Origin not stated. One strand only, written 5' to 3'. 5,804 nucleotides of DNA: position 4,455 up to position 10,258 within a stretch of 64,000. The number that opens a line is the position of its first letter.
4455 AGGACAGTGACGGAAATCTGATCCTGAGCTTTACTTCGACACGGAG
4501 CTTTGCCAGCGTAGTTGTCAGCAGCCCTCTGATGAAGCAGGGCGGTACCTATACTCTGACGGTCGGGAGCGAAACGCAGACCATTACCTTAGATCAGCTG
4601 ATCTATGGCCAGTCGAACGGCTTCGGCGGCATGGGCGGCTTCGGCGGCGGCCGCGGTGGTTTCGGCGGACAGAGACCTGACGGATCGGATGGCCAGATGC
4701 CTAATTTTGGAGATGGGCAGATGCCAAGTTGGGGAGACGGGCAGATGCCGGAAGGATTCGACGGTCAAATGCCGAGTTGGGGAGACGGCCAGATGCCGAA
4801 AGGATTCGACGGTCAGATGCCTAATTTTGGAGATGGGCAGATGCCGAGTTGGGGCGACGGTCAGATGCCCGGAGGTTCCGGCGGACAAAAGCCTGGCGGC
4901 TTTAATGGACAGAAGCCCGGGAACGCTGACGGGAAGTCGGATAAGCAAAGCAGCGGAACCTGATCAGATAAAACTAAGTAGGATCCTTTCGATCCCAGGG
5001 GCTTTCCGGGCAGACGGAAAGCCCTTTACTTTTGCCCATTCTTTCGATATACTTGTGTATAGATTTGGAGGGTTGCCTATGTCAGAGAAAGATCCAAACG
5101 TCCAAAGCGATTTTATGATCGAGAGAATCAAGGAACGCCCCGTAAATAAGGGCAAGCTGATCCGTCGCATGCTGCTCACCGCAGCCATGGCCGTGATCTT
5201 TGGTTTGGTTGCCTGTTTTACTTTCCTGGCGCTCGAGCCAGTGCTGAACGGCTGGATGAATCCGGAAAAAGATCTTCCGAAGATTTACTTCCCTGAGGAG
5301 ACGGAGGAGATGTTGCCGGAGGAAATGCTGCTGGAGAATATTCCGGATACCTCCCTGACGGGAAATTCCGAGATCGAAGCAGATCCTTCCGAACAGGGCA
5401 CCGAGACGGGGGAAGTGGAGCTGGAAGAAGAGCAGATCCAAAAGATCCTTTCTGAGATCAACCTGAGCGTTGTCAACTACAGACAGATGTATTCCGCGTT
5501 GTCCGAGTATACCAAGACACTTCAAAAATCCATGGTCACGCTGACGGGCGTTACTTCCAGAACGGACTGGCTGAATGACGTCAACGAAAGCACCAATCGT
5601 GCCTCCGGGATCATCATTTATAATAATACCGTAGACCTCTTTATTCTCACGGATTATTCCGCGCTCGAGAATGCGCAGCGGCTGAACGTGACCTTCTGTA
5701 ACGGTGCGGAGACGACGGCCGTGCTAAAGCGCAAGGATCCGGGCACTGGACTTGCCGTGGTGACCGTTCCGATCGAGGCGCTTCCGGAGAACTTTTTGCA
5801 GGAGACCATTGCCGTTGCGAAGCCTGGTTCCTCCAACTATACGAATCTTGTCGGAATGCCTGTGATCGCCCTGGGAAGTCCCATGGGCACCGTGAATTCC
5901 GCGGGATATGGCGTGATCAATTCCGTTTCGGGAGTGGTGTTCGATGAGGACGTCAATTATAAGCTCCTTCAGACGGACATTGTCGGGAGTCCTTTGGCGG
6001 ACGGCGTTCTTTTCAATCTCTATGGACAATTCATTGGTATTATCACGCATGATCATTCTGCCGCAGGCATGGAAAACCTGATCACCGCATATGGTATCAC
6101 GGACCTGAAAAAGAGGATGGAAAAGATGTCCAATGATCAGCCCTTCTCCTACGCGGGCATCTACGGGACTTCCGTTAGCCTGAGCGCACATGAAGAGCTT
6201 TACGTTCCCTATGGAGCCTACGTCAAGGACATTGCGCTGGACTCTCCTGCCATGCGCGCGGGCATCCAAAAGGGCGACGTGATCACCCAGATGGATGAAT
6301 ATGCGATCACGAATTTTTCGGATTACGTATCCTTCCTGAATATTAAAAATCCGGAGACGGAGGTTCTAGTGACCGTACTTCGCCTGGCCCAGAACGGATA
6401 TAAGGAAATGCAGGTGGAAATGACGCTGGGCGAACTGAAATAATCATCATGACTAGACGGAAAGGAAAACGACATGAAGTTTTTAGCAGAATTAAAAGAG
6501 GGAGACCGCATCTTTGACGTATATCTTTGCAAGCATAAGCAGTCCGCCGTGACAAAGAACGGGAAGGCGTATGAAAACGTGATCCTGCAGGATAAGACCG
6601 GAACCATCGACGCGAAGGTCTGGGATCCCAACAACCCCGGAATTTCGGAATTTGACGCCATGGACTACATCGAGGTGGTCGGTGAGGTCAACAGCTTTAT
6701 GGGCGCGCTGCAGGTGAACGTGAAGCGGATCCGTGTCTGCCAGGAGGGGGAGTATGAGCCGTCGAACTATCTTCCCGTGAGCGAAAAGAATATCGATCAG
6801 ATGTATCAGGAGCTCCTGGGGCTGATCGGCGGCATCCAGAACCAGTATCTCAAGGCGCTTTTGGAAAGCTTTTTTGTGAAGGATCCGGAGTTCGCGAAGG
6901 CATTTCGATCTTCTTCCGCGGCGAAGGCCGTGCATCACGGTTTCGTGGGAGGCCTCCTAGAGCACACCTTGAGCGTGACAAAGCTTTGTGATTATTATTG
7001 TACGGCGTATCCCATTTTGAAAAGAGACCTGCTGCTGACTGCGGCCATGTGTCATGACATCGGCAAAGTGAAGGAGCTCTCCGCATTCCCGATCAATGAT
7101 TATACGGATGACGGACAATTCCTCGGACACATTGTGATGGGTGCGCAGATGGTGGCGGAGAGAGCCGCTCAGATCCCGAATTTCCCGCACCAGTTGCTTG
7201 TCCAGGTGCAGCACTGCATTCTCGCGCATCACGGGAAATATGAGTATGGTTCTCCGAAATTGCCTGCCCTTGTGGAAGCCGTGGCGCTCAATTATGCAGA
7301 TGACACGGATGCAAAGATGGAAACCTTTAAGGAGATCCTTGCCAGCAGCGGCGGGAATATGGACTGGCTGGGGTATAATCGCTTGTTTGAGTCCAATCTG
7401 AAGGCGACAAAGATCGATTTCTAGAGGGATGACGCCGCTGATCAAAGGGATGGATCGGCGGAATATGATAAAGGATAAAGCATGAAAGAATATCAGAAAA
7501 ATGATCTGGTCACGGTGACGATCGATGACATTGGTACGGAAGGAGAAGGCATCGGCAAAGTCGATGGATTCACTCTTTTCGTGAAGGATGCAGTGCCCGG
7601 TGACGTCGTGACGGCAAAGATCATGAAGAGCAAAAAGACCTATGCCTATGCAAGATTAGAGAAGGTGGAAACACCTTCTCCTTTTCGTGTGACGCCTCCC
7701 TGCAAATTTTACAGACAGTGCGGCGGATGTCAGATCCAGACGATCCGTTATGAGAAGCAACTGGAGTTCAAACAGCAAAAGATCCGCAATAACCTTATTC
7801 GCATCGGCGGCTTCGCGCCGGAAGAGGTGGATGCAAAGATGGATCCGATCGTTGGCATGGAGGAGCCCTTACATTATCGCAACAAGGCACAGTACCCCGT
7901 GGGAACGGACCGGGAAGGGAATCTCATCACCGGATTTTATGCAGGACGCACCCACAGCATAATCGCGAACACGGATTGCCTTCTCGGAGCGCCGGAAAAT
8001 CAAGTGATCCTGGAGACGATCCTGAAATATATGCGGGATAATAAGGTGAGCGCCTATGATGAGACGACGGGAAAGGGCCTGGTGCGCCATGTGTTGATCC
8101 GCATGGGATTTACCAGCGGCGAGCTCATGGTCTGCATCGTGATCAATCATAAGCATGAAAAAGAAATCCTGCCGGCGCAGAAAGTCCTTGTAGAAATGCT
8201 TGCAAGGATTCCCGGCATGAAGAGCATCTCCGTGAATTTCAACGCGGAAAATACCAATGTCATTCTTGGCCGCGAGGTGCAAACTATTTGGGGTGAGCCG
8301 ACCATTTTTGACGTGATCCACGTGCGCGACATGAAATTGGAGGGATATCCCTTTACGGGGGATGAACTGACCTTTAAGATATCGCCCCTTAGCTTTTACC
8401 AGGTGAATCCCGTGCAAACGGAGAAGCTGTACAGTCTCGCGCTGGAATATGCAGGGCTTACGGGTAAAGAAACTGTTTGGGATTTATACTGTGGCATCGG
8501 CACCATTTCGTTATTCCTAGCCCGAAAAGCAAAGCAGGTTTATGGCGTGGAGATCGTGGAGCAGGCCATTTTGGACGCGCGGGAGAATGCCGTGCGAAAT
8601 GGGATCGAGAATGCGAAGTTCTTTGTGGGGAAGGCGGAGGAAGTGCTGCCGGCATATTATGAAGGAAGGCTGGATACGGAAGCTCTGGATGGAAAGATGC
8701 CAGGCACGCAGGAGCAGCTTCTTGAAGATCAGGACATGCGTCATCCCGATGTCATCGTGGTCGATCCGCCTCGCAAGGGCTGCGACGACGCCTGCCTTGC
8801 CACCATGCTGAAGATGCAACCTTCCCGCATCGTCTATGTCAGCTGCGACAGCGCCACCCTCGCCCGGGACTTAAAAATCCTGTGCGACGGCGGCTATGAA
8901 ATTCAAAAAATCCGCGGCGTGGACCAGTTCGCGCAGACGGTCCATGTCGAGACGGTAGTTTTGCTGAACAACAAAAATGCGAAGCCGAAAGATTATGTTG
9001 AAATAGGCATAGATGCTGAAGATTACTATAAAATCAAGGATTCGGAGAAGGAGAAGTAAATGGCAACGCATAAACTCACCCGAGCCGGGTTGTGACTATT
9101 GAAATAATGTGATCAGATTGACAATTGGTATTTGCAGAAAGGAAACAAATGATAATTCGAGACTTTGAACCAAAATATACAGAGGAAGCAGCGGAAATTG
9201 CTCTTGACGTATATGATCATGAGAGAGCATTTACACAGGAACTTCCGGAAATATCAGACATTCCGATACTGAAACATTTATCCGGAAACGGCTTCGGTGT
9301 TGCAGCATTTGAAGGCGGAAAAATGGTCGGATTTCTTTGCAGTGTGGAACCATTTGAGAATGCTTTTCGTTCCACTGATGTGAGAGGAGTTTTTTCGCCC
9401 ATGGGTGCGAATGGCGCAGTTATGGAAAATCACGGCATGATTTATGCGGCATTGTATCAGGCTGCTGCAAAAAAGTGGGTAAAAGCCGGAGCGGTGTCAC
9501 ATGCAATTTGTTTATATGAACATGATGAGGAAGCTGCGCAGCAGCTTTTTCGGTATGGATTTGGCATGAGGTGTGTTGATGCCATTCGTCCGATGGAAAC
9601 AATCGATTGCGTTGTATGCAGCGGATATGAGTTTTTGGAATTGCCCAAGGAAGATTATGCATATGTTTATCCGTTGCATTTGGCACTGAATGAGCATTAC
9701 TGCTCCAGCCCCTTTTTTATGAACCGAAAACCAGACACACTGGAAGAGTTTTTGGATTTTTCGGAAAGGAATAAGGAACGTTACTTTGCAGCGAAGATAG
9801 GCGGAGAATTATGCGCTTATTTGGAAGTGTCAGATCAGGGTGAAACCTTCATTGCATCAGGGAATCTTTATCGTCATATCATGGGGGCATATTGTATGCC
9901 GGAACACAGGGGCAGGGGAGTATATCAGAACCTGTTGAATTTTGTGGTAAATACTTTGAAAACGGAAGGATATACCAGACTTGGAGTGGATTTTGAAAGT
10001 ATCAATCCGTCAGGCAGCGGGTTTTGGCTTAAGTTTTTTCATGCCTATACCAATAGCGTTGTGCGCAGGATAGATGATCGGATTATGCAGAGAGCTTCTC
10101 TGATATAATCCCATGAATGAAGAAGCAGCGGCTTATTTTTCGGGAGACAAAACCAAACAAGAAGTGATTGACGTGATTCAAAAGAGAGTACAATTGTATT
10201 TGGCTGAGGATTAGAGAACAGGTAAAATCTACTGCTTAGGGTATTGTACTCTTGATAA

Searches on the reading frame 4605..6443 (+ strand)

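Call 62: search_protein_families(library=pfam, proteins=[window:4605-6443:+], max_evalue=0.00001)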
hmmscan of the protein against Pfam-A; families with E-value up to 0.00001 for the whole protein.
window:4605-6443:+ (612 aa): 4 families
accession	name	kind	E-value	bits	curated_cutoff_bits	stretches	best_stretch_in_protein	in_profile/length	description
PF13180.12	PDZ_2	-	8.9e-10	39.2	27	1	529-596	10-70/80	PDZ domain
PF13365.12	Trypsin_2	-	1.3e-09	39.4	27.6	1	333-479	1-144/144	Trypsin-like peptidase domain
PF17820.7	PDZ_6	-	2.7e-07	30.7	27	1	540-593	2-54/54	PDZ domain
PF00595.29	PDZ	-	2.3e-06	28.3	23.2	1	531-591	23-80/81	PDZ domain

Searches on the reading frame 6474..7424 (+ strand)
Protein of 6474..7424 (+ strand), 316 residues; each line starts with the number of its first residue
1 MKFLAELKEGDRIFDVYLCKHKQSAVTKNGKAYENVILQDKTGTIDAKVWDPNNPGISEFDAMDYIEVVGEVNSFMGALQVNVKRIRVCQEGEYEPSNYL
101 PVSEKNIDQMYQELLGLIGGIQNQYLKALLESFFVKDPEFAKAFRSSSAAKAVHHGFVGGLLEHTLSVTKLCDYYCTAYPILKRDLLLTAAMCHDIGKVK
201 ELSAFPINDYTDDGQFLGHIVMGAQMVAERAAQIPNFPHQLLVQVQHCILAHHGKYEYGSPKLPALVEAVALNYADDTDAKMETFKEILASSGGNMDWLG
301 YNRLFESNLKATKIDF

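Call 62: search_protein_families(library=pfam, proteins=[window:6474-7424:+], max_evalue=0.00001)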
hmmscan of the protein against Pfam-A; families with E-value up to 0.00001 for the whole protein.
window:6474-7424:+ (316 aa): 1 family
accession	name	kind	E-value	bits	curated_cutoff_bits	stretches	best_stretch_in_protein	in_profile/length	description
PF01966.28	HD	-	5.4e-14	52.9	22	1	162-280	2-115/116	HD domain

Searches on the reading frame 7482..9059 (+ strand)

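Call 35: search_protein_families(library=pfam, proteins=[window:7482-9059:+], max_evalue=0.00001)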
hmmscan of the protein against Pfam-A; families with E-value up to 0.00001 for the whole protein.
window:7482-9059:+ (525 aa): 4 families
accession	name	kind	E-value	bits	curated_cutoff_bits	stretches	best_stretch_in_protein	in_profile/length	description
PF05958.17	tRNA_U5-meth_tr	-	6.2e-24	85.1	23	1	288-497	162-356/357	tRNA (Uracil-5-)-methyltransferase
PF01938.26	TRAM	-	9.1e-12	45.1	21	1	10-59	8-60/61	TRAM domain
PF13847.12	Methyltransf_31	-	8.2e-11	42.2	27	1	328-398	3-76/145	Methyltransferase domain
PF13649.12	Methyltransf_25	-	5.4e-07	30.6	27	1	332-390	1-59/97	Methyltransferase domain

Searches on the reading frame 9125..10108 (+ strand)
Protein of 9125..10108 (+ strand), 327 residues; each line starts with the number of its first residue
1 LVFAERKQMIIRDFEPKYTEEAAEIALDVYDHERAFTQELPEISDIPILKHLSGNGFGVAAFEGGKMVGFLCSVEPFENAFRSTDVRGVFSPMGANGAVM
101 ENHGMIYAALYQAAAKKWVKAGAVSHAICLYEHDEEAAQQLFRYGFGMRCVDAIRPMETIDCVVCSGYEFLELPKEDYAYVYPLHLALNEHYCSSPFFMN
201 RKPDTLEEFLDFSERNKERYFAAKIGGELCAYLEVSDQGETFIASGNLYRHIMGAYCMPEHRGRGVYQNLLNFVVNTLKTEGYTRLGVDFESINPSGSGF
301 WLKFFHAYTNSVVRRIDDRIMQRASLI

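Call 62: search_protein_families(library=pfam, proteins=[window:9125-10108:+], max_evalue=0.00001)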
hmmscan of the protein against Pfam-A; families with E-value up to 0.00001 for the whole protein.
window:9125-10108:+ (327 aa): 1 family
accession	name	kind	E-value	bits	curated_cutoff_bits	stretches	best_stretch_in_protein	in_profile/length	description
PF00583.31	Acetyltransf_1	-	4e-12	46.9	20.7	1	196-292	11-102/116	Acetyltransferase (GNAT) family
